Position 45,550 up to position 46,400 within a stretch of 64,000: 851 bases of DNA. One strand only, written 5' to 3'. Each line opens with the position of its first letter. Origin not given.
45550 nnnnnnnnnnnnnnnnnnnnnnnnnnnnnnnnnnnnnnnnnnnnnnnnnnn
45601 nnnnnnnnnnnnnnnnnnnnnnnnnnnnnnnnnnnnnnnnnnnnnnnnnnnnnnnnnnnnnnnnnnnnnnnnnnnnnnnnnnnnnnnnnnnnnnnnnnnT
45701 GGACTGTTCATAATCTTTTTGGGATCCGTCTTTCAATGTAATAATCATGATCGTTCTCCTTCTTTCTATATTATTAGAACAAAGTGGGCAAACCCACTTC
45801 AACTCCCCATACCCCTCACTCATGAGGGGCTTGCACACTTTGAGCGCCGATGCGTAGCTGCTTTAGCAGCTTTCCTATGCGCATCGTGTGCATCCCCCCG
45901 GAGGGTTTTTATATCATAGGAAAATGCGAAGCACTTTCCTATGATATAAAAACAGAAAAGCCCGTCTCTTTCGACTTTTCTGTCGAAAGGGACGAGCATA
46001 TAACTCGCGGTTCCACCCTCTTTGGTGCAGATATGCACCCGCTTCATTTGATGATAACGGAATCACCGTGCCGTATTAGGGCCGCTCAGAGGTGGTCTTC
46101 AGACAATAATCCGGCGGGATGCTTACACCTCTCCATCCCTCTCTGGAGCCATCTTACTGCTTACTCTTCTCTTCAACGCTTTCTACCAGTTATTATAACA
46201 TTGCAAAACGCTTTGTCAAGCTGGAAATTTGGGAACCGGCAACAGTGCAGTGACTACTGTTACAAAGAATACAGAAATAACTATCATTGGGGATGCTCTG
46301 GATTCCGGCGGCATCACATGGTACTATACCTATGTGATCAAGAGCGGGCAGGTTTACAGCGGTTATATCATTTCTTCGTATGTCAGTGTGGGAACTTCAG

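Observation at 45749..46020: The repeat is inserted inside the thrS T-box leader, between the attenuator and the RBS of an essential gene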

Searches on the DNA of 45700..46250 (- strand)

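Call 5: search_dna_similar(query=window:45760-45990:-, collection=phages, mode=distant)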
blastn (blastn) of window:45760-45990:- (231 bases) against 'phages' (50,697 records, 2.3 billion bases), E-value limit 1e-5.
No match.

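Call 15: search_rna_families(source=window, start=45700, end=46250, threshold=evalue, max_evalue=10)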
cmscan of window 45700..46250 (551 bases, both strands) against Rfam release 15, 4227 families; matches with E-value up to 10: 15.
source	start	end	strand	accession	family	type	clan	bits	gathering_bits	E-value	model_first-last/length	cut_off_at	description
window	45985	46185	-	RF00230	T-box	Cis-reg; leader;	-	115.2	93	7.7e-27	1-219/219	no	T-box leader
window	45906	45952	+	RF04133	MIR2646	Gene; miRNA;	-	22.3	245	0.012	1-256/256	no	MIR2646 microRNA precursor family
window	45905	45953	-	RF03973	mir-5615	Gene; miRNA;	-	21.8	82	0.088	5-55/61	no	mir-5615 microRNA precursor family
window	45906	45952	-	RF04133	MIR2646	Gene; miRNA;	-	20.8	245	0.028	1-256/256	no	MIR2646 microRNA precursor family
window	45899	46053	+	RF01794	sok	Gene; antitoxin;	-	20.7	59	0.018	1-157/157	no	sok antitoxin (CssrC)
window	45914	45984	+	RF00506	Thr_leader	Cis-reg; leader;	-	19.3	55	0.38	1-118/118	no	Threonine operon leader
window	45903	45955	+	RF00932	mir-471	Gene; miRNA;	-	18.8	80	0.44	1-66/66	no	mir-471 microRNA precursor family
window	45904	45954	+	RF03328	mir-606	Gene; miRNA;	-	18.4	80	0.58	1-84/84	no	mir-606 microRNA precursor family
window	45782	45832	+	RF01116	Yfr1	Gene; sRNA;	-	17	38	0.78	1-59/59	no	Cyanobacterial functional RNA 1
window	45905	45954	-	RF00932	mir-471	Gene; miRNA;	-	16.5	80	2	1-66/66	no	mir-471 microRNA precursor family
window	45907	45951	-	RF00639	mir-515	Gene; miRNA;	CL00096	15.2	68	6.1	1-87/87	no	mir-515 microRNA precursor family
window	45959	45998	+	RF04133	MIR2646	Gene; miRNA;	-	14.6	245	1.1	1-256/256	no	MIR2646 microRNA precursor family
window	45907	46060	+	RF02132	HOXB13-AS1_1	Gene; lncRNA;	-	13.3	60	2.2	1-136/136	no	HOXB13 antisense RNA 1 conserved region 1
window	45959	45998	-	RF04133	MIR2646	Gene; miRNA;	-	13.1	245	2.7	1-256/256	no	MIR2646 microRNA precursor family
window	46108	46174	-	RF01128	sR43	Gene; snRNA; snoRNA; CD-box;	-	10.8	45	4.4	1-56/56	no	Small nucleolar RNA sR42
